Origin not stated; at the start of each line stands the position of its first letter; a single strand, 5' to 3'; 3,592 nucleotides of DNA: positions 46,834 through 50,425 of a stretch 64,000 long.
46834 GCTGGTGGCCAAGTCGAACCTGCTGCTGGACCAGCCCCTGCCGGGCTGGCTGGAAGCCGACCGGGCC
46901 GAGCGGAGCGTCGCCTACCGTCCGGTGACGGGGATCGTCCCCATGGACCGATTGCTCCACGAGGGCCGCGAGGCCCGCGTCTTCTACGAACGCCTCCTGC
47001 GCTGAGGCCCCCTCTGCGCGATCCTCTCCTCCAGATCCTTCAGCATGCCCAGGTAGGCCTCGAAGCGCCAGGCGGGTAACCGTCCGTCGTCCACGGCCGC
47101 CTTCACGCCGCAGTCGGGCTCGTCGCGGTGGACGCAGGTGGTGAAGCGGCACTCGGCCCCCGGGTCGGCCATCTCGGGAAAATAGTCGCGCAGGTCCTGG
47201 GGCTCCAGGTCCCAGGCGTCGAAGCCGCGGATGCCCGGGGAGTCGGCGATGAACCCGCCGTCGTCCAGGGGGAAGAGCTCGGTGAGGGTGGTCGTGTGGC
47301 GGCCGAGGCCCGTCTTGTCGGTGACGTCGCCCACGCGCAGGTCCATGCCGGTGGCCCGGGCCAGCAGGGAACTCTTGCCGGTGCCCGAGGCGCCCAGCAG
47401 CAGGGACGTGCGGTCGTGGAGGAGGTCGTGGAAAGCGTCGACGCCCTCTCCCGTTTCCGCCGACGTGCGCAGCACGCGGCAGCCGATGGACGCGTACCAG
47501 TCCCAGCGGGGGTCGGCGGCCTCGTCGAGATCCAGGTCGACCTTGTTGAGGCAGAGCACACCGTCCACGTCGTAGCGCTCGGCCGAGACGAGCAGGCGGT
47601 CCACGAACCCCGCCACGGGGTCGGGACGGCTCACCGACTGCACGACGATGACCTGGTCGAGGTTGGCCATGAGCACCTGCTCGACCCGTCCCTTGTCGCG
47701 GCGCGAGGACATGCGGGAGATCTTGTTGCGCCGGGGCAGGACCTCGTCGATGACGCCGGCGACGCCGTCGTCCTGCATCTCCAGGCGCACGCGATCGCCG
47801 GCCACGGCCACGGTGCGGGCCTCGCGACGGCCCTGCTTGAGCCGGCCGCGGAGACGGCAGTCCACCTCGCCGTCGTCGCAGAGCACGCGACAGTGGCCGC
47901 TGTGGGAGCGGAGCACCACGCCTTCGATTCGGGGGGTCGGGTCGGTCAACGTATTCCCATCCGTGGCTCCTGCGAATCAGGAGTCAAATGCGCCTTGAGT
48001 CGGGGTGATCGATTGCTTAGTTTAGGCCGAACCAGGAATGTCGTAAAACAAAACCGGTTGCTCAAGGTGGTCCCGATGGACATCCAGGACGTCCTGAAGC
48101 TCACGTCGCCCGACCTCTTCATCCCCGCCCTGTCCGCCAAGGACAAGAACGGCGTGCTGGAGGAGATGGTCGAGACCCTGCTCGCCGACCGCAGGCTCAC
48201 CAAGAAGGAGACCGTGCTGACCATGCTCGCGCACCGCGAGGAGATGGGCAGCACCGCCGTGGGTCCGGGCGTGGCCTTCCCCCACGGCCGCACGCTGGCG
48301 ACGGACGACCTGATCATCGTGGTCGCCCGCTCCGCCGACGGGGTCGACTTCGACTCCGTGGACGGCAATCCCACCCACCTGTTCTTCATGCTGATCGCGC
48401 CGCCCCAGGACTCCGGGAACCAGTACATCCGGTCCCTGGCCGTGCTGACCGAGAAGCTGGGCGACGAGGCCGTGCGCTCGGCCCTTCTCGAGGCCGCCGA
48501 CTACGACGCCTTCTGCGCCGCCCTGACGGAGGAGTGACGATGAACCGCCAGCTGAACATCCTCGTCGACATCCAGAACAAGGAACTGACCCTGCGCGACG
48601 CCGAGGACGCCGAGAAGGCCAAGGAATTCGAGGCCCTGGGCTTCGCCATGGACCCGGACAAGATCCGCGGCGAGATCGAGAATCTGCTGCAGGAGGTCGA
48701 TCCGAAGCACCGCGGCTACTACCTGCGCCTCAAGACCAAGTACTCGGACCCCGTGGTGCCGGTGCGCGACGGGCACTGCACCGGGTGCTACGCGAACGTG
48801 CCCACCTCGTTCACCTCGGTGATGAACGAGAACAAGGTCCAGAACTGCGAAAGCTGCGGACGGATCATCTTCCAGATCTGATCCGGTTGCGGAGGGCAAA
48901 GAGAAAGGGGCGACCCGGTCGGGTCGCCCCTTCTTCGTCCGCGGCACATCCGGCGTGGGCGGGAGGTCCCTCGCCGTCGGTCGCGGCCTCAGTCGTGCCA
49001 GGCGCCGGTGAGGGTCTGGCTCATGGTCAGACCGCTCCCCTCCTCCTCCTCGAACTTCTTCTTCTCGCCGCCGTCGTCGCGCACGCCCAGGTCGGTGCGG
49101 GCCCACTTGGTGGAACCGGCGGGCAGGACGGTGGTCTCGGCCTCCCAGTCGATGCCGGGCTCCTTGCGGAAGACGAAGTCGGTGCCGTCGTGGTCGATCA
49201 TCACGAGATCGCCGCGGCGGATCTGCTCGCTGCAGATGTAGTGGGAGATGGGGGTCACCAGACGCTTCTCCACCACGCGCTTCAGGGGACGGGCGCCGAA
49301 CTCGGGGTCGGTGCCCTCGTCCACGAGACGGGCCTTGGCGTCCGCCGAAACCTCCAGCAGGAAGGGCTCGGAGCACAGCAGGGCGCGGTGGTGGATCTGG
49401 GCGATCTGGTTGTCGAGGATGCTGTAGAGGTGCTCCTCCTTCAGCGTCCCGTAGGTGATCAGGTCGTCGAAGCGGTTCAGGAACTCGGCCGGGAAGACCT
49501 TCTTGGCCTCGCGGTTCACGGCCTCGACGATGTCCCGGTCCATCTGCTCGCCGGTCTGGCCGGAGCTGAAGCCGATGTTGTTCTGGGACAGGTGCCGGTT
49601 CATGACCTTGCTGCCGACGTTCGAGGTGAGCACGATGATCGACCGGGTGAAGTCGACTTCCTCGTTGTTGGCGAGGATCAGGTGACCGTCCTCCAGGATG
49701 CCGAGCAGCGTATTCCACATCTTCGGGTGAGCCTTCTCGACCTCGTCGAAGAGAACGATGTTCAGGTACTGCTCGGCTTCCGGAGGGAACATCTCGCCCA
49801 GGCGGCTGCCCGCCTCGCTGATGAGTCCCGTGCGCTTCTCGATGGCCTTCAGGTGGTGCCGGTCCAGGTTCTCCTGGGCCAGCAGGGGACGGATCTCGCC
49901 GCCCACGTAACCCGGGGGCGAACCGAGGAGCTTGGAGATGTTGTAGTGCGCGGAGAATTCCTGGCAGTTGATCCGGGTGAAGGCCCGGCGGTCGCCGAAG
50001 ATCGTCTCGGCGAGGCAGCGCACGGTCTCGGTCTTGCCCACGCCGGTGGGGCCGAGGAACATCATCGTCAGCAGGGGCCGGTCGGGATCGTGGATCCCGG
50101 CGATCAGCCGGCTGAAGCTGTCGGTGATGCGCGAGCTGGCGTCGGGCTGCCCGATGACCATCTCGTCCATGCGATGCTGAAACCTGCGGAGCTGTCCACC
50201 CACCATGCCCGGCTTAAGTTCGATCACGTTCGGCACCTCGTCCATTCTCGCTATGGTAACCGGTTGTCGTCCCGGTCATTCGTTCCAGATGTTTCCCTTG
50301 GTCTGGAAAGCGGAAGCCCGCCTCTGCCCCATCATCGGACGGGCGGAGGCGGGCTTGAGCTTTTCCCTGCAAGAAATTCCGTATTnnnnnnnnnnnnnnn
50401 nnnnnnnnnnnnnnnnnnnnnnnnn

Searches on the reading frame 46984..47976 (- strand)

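Call 25: search_protein_families(library=pfam, proteins=[window:46984-47976:-], max_evalue=0.01)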
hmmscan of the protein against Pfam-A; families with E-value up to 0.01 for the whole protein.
window:46984-47976:- (330 aa): 3 families
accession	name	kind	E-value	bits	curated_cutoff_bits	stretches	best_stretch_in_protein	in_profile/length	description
PF03193.22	RsgA_GTPase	-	2.8e-46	158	30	1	79-255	1-174/174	RsgA GTPase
PF16745.11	RsgA_N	-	5.6e-08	32.9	27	1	18-72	1-51/54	RsgA N-terminal domain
PF02421.24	FeoB_N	-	0.0087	16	27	0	192-222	4-34/156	Ferrous iron transport protein B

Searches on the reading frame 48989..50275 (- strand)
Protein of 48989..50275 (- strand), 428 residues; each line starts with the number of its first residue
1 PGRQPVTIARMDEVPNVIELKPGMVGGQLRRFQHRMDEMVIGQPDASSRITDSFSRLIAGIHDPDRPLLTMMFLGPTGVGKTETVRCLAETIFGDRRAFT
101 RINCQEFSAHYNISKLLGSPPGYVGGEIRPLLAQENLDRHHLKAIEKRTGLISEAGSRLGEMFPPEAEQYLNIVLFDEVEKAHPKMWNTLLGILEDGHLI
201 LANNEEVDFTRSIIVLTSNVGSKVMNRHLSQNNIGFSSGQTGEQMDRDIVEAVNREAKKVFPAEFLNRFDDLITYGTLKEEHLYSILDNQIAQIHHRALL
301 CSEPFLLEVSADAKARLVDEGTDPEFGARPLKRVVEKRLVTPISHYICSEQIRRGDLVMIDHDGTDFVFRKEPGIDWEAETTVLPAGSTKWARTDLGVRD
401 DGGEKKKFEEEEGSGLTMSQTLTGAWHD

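Call 23: search_protein_families(library=ncbifam, proteins=[window:48989-50275:-], max_evalue=0.00001)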
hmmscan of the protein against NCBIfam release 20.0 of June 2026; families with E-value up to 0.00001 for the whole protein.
window:48989-50275:- (428 aa): 8 families
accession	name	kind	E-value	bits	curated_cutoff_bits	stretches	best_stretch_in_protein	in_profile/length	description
TIGR03346.1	chaperone_ClpB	equivalog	1.3e-71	242.2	1232.1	2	171-369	668-852/853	ATP-dependent chaperone ClpB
TIGR02639.1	ClpA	equivalog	1.7e-56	191.8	993.15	2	172-361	558-733/734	ATP-dependent Clp protease ATP-binding subunit ClpA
NF008118.0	PRK10865.1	equivalog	2.5e-54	184.5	1417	2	172-366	672-852/857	ATP-dependent chaperone ClpB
NF033606.1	heat_AAA_ClpK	exception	1.2e-50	172.3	1900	2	172-380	717-918/949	heat shock survival AAA family ATPase ClpK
TIGR03345.1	VI_ClpV1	equivalog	1.4e-49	169.2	884.95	2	29-125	557-653/852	type VI secretion system ATPase TssH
NF033607.0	disagg_AAA_ClpG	exception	6.1e-49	166.7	1900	2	171-371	695-886/932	AAA family protein disaggregase ClpG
NF008263.0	PRK11034.1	equivalog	1.5e-41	142.2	1350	2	172-363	559-736/758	ATP-dependent Clp protease ATP-binding subunit ClpA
NF003745.1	PRK05342.1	equivalog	1.9e-08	33.6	359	0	223-341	253-378/418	ATP-dependent Clp protease ATP-binding subunit ClpX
